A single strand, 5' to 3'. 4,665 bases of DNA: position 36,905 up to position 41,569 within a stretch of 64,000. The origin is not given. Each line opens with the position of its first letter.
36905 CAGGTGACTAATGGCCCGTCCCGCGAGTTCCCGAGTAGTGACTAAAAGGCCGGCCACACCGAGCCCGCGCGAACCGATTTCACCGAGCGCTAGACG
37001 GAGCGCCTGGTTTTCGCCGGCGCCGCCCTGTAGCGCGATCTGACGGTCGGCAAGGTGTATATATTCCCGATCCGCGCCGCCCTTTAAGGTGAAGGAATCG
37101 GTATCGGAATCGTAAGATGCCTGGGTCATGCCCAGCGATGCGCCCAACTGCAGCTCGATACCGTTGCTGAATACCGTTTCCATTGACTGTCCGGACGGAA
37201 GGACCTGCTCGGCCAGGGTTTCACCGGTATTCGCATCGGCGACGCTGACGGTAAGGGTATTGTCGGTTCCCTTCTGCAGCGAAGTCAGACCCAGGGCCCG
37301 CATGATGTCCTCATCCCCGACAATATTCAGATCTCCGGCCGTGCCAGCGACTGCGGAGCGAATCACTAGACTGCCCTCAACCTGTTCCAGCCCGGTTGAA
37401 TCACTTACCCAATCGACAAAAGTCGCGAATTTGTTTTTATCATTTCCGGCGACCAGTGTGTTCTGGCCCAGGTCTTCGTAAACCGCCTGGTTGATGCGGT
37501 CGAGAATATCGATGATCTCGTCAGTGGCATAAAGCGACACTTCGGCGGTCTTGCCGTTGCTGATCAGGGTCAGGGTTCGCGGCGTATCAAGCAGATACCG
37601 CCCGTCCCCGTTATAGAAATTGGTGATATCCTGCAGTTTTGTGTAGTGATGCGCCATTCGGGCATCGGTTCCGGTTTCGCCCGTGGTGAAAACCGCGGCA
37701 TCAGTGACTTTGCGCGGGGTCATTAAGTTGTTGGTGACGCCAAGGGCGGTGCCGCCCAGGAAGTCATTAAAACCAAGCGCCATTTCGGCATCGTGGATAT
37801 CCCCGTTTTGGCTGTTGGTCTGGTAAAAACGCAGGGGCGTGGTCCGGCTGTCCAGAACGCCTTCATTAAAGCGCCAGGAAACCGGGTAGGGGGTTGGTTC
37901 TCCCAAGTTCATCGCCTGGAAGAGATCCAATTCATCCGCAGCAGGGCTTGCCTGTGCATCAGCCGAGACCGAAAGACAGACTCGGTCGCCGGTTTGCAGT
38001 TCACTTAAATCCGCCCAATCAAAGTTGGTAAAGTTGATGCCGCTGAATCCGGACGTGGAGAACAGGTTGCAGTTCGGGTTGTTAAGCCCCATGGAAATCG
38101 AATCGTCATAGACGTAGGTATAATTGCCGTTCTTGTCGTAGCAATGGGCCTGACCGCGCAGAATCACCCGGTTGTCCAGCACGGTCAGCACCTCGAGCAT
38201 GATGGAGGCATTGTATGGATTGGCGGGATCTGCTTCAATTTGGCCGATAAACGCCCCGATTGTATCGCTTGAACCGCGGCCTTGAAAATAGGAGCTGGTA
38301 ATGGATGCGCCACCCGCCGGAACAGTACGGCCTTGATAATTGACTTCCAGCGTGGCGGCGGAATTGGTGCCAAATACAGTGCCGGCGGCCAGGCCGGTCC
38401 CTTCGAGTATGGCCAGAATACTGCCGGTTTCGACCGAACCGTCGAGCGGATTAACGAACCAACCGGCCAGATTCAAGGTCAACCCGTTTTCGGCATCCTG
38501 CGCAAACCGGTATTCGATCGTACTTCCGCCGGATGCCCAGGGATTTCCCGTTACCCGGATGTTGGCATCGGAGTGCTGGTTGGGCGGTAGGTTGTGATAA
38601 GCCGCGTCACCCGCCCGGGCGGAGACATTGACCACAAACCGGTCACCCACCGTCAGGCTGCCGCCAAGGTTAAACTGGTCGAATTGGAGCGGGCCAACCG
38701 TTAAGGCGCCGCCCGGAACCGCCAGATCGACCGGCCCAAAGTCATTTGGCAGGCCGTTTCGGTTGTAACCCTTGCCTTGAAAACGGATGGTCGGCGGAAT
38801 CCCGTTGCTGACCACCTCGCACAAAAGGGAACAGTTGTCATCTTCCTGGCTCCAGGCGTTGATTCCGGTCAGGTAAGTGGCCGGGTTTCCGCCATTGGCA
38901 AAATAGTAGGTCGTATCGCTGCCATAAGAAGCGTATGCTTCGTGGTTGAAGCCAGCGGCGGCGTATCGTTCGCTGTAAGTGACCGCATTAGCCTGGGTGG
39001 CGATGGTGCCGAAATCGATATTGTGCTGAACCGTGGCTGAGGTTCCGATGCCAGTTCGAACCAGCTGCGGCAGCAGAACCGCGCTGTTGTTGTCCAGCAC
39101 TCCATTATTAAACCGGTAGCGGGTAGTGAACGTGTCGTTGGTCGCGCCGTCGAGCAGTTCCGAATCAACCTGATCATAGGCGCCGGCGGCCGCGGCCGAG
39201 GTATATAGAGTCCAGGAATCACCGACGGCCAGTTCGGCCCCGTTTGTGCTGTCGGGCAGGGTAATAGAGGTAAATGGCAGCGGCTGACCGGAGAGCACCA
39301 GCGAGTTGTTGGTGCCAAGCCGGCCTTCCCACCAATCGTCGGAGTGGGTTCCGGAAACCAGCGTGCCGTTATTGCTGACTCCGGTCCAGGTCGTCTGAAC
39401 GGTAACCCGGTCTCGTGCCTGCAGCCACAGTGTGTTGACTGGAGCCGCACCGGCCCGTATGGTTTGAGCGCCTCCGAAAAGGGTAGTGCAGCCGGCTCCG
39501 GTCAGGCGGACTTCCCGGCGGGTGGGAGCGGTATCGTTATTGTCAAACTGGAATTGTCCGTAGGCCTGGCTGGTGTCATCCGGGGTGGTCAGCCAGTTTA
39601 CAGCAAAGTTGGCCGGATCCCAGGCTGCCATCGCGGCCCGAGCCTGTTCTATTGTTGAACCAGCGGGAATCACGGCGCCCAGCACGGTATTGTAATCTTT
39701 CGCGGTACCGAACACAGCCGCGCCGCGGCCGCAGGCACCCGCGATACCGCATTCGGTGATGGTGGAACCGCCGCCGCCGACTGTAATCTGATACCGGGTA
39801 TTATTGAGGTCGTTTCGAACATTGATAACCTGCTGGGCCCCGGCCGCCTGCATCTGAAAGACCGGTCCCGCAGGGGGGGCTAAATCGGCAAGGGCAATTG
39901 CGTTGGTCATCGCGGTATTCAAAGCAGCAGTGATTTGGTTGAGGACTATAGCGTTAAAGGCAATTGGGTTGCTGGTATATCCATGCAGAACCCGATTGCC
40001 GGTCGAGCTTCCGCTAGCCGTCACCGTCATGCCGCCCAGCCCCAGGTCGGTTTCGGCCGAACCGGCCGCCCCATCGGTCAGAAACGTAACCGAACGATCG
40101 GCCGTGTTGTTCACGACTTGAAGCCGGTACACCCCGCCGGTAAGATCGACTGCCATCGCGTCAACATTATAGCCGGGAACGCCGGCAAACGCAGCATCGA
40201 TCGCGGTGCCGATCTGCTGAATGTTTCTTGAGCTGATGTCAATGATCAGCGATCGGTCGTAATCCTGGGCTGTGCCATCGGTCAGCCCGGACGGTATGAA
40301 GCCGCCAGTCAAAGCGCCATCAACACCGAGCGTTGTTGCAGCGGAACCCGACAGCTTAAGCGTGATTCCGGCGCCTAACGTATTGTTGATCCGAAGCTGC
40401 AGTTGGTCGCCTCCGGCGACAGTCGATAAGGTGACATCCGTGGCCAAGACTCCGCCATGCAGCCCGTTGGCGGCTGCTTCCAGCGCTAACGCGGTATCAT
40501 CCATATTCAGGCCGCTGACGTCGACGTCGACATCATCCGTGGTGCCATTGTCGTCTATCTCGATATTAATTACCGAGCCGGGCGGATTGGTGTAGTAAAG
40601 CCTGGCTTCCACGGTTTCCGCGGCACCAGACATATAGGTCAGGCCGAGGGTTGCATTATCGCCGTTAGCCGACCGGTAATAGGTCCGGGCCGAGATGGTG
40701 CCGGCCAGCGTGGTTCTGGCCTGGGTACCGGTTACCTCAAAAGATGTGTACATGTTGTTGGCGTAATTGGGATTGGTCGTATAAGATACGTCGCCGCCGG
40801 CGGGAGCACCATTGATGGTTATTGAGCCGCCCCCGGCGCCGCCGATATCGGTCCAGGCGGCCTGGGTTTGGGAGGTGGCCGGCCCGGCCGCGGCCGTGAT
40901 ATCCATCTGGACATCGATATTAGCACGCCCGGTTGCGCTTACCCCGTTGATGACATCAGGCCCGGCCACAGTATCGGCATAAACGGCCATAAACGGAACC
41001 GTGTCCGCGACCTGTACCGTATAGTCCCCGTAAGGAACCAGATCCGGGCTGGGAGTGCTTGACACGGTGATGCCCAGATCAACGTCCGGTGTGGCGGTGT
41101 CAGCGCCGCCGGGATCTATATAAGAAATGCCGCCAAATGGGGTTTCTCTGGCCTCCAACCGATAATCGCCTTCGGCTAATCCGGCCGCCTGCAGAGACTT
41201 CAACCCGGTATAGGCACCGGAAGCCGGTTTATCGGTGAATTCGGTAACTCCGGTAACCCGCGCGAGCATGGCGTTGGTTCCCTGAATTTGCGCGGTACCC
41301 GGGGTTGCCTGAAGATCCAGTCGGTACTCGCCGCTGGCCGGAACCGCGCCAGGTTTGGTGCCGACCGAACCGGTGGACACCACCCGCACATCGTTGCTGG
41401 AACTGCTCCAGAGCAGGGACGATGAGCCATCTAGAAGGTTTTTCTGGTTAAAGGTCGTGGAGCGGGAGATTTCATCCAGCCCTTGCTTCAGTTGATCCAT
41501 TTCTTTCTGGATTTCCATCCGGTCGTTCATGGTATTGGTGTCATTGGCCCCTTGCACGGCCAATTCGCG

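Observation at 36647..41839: Orphan giant flagellin (~1,730 aa): canonical D0/D1 termini around a ~1,400-residue insert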

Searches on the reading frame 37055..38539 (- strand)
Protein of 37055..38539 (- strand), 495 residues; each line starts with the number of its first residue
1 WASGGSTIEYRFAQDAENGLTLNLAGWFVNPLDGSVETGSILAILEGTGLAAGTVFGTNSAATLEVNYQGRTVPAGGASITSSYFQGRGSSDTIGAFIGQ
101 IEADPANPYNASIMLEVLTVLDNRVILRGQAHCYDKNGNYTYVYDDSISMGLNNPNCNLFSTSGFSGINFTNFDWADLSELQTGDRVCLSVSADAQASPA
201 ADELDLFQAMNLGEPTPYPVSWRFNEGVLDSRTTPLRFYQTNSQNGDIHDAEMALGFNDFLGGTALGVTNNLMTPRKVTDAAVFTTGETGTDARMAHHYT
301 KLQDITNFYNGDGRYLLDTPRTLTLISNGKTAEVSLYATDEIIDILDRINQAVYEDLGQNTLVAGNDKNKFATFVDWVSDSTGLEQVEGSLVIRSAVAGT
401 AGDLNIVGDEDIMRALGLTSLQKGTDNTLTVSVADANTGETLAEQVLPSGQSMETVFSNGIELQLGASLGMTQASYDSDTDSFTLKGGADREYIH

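Call 38: find_homologous_proteins(query=A4, max_evalue=0.001)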
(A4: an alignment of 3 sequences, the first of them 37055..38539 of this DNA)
Query A4 (3 sequences) (495 aa, profile of the alignment): 4 proteins with E <= 0.001 among 8000 candidates.
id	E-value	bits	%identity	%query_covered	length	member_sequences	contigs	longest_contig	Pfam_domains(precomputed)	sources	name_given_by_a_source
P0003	1.5e-85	306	29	76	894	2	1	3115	PF00700.28,PF00669.26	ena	-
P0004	7.1e-85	304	30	76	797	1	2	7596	PF00700.28,PF00669.26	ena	-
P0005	1.3e-82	296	38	65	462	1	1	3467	PF00700.28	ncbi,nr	ncbi:MAG: flagellin [Syntrophomonas sp.]|nr:flagellin [Syntrophomonas sp.]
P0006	3.3e-75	272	33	53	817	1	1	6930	PF00700.28,PF00669.26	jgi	jgi:flagellin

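Call 55: search_solved_structures(query=window:37055-38539:-, max_evalue=1, show_alignments=2)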
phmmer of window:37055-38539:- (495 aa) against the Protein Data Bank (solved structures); distinct sequences matched with E-value up to 1: 2.
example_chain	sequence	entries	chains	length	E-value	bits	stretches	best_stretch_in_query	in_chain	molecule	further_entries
9au6_A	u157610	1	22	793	1.1e-10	44.1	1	295-479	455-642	Flagellin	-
6klc_A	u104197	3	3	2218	0.95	11.4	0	106-161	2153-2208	RNA-directed RNA polymerase L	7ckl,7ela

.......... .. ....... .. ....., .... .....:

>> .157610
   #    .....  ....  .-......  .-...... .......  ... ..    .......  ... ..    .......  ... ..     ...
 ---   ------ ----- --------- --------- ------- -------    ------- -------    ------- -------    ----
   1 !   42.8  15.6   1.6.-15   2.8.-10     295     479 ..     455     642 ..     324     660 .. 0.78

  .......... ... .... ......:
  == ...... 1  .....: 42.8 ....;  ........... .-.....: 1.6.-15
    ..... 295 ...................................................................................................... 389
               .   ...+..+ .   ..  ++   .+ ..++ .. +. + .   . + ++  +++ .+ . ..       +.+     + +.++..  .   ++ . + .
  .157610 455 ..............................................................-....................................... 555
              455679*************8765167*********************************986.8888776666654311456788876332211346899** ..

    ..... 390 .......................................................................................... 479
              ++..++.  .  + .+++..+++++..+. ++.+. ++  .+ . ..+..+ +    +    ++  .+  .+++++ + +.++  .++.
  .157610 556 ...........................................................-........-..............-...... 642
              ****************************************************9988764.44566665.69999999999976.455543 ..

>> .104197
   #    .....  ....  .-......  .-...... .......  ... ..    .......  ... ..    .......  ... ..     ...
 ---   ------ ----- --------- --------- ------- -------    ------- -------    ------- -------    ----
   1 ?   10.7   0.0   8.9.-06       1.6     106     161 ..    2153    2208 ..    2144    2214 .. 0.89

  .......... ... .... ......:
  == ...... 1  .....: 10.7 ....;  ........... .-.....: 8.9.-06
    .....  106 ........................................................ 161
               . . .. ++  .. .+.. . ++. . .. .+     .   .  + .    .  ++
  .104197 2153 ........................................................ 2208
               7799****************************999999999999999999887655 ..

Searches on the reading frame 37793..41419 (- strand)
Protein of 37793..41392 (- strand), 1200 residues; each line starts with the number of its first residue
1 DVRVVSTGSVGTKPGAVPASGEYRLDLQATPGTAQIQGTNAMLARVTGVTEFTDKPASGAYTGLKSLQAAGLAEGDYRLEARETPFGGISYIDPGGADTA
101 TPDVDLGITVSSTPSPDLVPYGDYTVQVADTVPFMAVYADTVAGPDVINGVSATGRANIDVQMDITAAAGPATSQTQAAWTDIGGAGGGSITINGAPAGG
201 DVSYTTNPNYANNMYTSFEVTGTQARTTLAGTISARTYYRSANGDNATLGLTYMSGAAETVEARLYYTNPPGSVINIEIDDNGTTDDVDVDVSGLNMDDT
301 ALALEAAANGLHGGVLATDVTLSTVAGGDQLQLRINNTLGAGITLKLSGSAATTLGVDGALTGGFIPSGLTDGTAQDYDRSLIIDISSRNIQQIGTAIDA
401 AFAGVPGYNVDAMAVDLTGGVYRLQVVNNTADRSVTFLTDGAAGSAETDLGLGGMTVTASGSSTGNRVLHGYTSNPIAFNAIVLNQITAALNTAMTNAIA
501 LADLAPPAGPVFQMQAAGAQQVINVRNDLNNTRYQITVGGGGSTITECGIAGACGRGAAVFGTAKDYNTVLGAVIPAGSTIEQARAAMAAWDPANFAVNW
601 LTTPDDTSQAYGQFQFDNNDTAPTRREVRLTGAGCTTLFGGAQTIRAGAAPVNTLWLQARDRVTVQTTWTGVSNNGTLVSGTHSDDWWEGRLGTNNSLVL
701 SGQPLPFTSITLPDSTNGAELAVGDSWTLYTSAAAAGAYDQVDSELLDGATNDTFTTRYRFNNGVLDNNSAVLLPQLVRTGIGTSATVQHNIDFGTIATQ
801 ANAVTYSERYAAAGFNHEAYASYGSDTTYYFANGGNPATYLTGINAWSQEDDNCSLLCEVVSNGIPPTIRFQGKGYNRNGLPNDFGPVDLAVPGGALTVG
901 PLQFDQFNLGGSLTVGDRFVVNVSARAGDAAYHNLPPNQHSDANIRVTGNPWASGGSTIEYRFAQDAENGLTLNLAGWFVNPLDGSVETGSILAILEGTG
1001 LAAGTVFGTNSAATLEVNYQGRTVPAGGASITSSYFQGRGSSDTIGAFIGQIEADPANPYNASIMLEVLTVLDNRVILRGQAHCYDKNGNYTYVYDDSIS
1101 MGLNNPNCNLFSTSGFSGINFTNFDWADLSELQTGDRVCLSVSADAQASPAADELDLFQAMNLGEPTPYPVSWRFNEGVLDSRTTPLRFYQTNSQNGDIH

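Call 41: search_protein_representatives(protein=window:37793-41392:-)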
Query: 1200 residues. Proteins with E-value up to 0.001 (for the whole library): 34; up to 1e-10: 26; up to 1e-30: 21. The best 34 are listed.
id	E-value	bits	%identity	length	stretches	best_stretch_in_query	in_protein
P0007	1.2e-283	960.5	48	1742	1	18-1200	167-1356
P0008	3.0e-254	863.1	43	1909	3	317-1199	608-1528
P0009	2.3e-215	734.3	47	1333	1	251-1199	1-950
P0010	2.8e-198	677.7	37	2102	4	406-1196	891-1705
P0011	2.6e-197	674.5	38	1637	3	372-1200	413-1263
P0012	2.9e-194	664.4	39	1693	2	437-1196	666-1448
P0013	1.7e-173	595.6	37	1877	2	476-1199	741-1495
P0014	1.7e-166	572.4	39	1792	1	1-1193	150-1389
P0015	1.8e-73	264.3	45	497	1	560-987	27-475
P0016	1.4e-68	248.2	33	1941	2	353-1192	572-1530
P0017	3.0e-62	227.1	40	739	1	868-1191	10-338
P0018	3.5e-61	223.6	43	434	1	19-279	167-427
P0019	1.0e-52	195.6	61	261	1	737-883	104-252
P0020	9.2e-51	189.1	39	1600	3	1014-1195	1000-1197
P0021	9.7e-42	159.2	33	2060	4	14-269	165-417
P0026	2.3e-33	131.5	43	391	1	1028-1200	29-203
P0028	6.1e-30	120.2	32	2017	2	596-1192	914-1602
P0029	2.2e-17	78.6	39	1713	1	675-1192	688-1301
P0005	2.9e-07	45.1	44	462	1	1120-1200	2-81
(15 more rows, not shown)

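Call 45: list_cluster_members(proteins=[P0007, P0008, P0010, P0012, P0013, P0014, P0016, P0020, P0021, P0028])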
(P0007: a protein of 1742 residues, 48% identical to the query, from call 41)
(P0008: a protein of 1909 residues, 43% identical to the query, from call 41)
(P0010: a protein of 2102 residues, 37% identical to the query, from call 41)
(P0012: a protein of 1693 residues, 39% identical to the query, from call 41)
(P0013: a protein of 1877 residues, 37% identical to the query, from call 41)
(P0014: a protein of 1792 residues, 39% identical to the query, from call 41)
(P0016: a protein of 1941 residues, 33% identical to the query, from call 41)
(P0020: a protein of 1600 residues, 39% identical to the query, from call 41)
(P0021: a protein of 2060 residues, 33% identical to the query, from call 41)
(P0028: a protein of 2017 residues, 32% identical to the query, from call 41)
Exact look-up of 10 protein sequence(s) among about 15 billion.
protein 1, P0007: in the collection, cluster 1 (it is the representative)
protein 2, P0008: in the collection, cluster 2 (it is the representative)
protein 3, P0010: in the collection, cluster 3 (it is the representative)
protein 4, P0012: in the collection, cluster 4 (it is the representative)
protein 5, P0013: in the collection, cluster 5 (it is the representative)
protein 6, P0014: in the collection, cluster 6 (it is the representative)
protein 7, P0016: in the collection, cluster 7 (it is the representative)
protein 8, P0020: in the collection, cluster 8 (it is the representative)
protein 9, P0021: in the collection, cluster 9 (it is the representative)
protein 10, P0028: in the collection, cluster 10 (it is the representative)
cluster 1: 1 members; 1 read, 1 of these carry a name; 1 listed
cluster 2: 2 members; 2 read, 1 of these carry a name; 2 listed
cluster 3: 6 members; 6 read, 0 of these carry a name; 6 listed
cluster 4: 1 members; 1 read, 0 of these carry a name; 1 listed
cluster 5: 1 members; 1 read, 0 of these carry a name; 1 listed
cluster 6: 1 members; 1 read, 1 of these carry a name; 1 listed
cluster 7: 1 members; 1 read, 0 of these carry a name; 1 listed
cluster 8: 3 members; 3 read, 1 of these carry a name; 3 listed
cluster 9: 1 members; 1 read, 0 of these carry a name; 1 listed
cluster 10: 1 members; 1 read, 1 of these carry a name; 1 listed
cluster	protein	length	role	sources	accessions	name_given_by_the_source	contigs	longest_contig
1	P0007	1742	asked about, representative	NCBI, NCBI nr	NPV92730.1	MAG: hypothetical protein HPY50_18330 [Firmicutes bacterium] | hypothetical protein [Bacillota bacterium]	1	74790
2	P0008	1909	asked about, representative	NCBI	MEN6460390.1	MAG: flagellin [Syntrophomonas sp.]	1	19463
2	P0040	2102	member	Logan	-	-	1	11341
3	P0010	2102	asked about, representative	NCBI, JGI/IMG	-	-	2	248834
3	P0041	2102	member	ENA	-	-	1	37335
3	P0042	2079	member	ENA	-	-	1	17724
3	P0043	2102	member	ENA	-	-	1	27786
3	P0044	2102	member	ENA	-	-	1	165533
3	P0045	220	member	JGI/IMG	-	-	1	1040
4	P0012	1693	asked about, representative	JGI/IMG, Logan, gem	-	-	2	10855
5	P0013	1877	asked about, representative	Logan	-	-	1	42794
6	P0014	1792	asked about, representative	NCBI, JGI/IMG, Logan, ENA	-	flagellin-like hook-associated protein FlgL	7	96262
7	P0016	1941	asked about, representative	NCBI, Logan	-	-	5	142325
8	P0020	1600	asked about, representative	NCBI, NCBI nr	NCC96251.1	MAG: hypothetical protein EOM02_05355 [Synergistales bacterium] | hypothetical protein [Synergistales bacterium]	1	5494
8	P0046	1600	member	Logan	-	-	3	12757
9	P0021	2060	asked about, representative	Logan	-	-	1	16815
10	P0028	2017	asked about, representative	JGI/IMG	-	flagellin-like hook-associated protein FlgL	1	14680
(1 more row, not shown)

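Call 49: predict_structure(alignment_id=A2)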
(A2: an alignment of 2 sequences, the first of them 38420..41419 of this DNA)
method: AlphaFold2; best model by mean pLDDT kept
length: 1000 residues; sequences in the alignment: 2
mean_pLDDT: 29.5   pTM: 0.23
mean pLDDT of the five models: 29.5, 28.6, 28.4, 25.1, 24.7
residues with pLDDT >= 90: 0; 70-90: 0; 50-70: 0; < 50: 1000
segments of 3 or more residues with pLDDT < 50: 1-1000
pLDDT, mean of each block of 10 residues (from residue 1): 28 32 34 34 31 29 28 31 29 24 27 26 26 23 22 25 27 28 27 28 31 32 33 31 34 35 34 36 36 33 30 26 26 31 32 32 31 27 28 37 40 34 31 35 33 28 26 25 23 31 32 26 28 31 30 25 23 26 34 36 31 27 26 25 23 24 25 32 32 30 26 26 27 28 31 31 34 29 24 22 25 21 24 22 24 25 36 43 36 38 33 29 32 30 31 31 31 30 31 33
secondary structure, 60 per line:
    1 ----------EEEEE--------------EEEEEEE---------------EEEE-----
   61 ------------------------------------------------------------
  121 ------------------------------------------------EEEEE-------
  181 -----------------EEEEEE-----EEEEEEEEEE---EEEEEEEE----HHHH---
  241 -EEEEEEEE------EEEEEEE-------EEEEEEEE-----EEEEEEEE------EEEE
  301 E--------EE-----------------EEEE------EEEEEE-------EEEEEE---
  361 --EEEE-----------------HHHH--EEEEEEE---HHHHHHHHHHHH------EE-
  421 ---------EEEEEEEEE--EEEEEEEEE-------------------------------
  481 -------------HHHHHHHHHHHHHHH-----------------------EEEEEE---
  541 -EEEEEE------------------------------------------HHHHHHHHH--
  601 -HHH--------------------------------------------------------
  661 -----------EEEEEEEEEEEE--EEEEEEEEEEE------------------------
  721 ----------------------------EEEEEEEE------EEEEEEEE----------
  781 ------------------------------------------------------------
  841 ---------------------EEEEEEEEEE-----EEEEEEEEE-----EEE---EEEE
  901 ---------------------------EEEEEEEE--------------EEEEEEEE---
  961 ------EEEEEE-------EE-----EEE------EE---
elements in order (helices of 4 or more, strands of 3 or more residues): E11-15 E30-36 E52-55 E169-173 E198-203 E209-218 E222-229 H234-237 E242-249 E256-262 E270-277 E283-290 E297-301 E329-332 E339-344 E352-357 E363-366 H384-387 E390-396 H400-411 E430-438 E441-449 H494-508 E532-537 E542-547 H590-598 E672-683 E686-696 E749-756 E763-770 E862-871 E877-885 E891-893 E897-900 E928-935 E950-957 E967-972 E987-989

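Call 56: search_solved_structures(query=window:38420-41419:-, max_evalue=1, show_alignments=1)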
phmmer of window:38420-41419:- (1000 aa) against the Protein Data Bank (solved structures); distinct sequences matched with E-value up to 1: 6.
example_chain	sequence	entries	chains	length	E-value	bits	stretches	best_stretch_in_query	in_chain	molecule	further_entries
6dzi_t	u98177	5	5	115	0.17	12.9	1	33-85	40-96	30S ribosomal protein S11 | Small ribosomal subunit protein uS11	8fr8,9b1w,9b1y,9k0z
8yp6_k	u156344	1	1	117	0.18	12.9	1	33-85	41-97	Small ribosomal subunit protein uS11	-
32nj_K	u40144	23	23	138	0.28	12.3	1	33-85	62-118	Small ribosomal subunit protein uS11 | 30S ribosomal protein S11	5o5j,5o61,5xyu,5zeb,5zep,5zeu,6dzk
9j1m_k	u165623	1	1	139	0.28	12.2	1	32-85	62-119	Small ribosomal subunit protein uS11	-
5v93_k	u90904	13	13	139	0.29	12.2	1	32-85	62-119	30S ribosomal protein S11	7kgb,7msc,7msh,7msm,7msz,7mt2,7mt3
9jv8_A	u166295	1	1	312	0.32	12.1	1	153-239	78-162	ESX-1 secretion system protein EccCb1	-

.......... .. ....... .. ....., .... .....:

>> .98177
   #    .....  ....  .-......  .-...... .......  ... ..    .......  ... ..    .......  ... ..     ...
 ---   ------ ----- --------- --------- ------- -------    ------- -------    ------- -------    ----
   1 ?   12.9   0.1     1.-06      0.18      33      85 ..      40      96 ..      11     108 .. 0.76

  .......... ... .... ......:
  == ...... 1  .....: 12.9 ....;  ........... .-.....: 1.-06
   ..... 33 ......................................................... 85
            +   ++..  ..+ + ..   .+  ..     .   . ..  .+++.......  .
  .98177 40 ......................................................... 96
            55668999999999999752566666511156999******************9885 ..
